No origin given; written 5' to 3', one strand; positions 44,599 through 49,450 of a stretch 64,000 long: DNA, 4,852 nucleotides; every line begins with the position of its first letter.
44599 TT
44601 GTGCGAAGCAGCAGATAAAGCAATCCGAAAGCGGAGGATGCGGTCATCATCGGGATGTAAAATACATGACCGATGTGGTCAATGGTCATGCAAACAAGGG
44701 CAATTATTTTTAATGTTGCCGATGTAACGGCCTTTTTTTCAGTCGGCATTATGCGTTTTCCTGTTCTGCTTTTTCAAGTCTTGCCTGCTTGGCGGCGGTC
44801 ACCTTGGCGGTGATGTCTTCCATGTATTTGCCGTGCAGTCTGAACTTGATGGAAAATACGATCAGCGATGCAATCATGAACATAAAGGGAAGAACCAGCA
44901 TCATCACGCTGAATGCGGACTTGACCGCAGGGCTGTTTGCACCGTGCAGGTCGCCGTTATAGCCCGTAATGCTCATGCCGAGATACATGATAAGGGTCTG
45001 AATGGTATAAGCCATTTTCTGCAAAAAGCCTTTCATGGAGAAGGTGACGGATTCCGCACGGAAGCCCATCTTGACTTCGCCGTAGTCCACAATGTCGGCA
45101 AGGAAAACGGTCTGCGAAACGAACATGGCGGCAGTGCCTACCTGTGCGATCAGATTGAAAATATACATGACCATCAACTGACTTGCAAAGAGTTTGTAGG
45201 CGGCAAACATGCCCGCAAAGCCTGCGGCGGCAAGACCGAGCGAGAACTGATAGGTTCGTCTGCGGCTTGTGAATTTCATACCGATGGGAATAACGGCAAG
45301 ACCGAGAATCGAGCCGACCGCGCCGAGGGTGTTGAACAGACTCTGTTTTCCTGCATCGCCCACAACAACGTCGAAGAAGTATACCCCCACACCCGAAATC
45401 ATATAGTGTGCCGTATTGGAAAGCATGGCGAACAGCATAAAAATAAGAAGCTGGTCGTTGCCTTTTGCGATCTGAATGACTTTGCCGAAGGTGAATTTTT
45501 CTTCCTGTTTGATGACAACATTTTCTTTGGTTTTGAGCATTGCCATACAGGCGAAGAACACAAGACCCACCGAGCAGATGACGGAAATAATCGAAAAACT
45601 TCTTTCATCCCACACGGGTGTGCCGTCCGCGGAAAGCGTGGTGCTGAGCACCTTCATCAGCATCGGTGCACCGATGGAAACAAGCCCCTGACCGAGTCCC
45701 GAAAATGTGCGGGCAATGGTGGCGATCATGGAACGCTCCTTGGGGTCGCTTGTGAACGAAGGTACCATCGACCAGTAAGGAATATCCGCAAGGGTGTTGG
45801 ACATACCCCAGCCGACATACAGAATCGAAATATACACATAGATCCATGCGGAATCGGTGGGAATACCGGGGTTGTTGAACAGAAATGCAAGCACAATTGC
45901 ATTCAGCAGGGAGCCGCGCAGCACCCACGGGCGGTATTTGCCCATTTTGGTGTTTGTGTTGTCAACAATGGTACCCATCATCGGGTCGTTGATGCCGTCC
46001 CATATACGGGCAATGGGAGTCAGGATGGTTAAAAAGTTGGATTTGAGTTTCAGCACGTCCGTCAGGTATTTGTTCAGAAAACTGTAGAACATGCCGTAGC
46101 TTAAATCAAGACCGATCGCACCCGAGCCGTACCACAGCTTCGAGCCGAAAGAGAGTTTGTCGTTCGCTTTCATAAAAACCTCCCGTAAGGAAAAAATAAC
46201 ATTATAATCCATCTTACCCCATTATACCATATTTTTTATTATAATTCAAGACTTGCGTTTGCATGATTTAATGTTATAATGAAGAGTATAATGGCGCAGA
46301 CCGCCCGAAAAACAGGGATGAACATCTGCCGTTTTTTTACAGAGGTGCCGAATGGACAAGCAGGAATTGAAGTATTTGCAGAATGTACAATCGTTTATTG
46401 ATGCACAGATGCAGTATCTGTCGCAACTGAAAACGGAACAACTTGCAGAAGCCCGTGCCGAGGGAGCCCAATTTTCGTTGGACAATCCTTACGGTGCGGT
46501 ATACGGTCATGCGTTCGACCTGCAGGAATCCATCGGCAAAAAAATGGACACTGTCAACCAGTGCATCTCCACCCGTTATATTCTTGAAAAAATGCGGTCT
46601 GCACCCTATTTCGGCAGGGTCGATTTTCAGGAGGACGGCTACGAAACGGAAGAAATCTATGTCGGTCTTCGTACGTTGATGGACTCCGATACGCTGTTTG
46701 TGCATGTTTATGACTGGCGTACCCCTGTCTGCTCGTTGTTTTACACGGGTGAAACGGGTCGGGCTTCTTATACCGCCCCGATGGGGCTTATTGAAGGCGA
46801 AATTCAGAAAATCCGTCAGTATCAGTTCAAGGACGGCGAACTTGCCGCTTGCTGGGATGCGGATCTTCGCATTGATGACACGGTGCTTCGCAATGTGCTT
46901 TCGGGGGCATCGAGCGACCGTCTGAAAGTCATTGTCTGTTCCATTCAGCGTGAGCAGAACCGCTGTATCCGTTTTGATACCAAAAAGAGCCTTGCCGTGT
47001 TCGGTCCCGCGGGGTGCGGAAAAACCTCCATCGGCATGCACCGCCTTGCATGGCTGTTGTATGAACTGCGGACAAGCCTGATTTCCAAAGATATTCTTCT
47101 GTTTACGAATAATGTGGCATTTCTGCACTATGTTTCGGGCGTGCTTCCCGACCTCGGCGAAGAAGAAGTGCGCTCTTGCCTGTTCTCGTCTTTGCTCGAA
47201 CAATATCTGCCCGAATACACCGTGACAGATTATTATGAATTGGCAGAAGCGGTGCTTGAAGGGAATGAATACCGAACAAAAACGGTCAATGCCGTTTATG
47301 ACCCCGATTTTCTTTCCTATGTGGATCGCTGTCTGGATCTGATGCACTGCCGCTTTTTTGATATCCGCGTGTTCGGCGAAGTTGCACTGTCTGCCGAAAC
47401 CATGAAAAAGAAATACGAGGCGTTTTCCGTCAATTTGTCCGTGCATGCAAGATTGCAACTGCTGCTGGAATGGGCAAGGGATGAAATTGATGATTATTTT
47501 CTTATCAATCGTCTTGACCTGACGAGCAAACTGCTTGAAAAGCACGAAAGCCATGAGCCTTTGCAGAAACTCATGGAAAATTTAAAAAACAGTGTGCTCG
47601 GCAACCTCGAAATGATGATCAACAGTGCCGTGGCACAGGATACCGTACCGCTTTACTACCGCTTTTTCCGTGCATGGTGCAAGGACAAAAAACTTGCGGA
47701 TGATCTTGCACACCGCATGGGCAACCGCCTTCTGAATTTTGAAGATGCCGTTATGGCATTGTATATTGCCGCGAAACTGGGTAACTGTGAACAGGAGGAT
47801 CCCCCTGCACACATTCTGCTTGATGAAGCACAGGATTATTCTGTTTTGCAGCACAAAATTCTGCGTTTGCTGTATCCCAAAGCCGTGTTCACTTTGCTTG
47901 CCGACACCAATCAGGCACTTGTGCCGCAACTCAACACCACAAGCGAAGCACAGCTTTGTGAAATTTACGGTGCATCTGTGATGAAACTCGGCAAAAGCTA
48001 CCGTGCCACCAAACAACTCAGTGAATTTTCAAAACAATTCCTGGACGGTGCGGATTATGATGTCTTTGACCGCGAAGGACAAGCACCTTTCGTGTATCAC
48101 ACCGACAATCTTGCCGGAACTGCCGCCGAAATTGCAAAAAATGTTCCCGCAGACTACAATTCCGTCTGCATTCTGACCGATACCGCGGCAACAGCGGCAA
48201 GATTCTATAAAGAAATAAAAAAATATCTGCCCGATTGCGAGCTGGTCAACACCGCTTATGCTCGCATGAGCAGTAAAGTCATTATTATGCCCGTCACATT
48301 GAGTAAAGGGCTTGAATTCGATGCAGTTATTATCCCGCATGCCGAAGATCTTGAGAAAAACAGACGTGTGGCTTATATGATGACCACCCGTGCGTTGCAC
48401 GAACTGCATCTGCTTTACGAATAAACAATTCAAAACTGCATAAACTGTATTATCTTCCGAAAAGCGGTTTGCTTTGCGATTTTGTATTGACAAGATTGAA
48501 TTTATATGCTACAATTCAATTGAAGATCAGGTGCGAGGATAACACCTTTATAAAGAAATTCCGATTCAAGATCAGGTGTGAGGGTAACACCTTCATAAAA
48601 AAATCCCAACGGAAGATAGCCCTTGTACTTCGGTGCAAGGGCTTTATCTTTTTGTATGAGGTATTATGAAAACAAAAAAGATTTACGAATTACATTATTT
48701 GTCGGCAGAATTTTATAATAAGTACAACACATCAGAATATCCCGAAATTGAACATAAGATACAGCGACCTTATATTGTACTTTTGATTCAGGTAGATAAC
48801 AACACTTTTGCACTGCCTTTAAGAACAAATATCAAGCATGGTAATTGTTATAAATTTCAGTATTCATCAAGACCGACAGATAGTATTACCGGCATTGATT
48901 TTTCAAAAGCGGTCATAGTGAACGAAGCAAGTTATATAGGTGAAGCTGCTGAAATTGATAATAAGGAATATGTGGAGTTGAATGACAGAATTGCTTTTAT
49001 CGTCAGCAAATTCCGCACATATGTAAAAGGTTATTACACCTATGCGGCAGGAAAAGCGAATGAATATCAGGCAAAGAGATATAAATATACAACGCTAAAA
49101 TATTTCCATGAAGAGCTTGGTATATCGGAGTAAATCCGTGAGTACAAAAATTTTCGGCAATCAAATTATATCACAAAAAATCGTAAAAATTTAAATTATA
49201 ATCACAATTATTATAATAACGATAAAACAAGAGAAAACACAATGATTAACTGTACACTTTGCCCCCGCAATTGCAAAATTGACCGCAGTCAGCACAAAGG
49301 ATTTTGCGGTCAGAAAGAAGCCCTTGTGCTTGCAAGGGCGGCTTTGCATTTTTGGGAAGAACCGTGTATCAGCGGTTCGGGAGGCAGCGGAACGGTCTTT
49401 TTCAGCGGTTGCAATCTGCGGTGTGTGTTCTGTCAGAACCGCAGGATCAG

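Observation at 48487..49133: Type III (RNA-antitoxin) toxin-antitoxin / abortive-infection locus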

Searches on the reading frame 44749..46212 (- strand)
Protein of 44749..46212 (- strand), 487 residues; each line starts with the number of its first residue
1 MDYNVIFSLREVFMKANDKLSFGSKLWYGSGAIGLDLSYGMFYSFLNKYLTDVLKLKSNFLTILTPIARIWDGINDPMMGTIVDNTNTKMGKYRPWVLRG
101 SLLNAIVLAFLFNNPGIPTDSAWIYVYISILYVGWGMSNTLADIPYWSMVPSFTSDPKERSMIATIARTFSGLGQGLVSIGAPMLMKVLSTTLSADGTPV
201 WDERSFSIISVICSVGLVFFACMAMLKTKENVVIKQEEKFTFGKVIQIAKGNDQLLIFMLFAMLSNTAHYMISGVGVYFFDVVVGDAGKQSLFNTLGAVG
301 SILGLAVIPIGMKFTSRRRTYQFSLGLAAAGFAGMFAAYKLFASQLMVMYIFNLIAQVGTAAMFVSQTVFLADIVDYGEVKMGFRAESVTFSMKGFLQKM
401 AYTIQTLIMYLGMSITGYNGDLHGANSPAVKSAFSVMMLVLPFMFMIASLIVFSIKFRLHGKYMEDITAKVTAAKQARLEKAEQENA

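Call 34: search_protein_families(library=pfam, proteins=[window:44749-46212:-], max_evalue=0.00001)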
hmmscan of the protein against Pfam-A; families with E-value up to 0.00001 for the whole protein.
window:44749-46212:- (487 aa): 2 families
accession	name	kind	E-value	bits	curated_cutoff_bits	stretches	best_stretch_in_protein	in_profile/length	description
PF13347.12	MFS_2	-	2.1e-73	247.8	27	1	28-454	2-421/427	MFS/sugar transport protein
PF07690.21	MFS_1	-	1.7e-09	37.5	33.4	1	156-375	115-323/347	Major Facilitator Superfamily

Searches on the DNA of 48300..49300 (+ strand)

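Call 7: search_rna_families(source=window, start=48300, end=49300, threshold=evalue, max_evalue=10, show_alignments=3)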
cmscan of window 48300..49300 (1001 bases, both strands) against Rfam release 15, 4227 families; matches with E-value up to 10: 5.
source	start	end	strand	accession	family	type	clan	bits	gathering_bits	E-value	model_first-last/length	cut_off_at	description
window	48973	49010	-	RF01197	snR39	Gene; snRNA; snoRNA; CD-box;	CL00054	17.5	40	4.5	1-95/95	no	Small nucleolar RNA snR39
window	48601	48734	+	RF01443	S_pombe_snR91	Gene; snRNA; snoRNA; HACA-box;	-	17.3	50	3.4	1-144/144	no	small nucleolar RNA snR91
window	48502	48657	+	RF00557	L10_leader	Cis-reg; leader;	-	17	44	4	1-138/138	no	Ribosomal protein L10 leader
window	48611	48714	+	RF02453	ncr952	Gene; sRNA;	-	14.6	100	1.8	1-143/143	no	Bacillus sRNA ncr952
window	48616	48722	-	RF02503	Atu_C9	Gene; sRNA;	-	12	40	1.2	88-192/192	no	Rhizobiales sRNA Atu_C9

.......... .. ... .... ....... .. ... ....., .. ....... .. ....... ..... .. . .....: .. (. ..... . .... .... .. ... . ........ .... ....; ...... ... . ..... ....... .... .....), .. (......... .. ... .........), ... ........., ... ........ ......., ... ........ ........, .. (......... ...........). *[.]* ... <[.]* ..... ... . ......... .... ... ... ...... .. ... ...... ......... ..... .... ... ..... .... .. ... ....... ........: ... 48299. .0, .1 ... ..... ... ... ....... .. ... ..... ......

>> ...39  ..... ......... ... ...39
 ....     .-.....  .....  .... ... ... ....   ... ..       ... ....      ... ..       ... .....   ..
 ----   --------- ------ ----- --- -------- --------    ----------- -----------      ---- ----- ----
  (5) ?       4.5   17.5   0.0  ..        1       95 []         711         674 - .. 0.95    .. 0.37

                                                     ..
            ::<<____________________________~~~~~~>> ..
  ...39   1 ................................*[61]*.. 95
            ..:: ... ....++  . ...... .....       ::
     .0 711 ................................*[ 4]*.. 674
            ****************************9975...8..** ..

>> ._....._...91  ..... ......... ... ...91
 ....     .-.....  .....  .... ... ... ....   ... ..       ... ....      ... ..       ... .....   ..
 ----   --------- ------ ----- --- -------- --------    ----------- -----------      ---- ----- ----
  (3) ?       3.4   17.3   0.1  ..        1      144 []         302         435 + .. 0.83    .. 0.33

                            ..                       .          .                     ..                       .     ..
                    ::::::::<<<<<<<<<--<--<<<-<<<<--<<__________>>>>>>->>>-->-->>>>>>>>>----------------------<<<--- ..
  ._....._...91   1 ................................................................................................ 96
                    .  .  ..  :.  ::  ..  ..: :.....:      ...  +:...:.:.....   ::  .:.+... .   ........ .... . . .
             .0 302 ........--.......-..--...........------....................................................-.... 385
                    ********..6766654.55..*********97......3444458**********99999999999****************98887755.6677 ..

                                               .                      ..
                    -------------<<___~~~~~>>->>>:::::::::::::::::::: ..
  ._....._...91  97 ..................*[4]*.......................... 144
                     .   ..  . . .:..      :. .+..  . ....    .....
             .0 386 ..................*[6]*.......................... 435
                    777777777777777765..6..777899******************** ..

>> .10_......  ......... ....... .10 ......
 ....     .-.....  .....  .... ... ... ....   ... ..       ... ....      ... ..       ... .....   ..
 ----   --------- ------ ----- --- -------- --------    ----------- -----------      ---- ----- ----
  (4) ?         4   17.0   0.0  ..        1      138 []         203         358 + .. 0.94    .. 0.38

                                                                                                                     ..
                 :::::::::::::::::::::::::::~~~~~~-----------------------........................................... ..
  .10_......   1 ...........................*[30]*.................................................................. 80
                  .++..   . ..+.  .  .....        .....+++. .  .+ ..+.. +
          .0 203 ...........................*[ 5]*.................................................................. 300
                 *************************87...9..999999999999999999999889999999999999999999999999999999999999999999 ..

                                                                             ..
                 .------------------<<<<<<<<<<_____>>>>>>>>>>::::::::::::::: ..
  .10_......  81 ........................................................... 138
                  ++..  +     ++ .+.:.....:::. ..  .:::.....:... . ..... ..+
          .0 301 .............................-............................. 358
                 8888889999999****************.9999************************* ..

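Call 46: search_dna_similar(query=window:48430-49160:+, collection=plasmids, mode=distant, max_rows=10)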
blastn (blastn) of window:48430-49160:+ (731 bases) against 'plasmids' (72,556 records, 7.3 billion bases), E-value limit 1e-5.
No match.
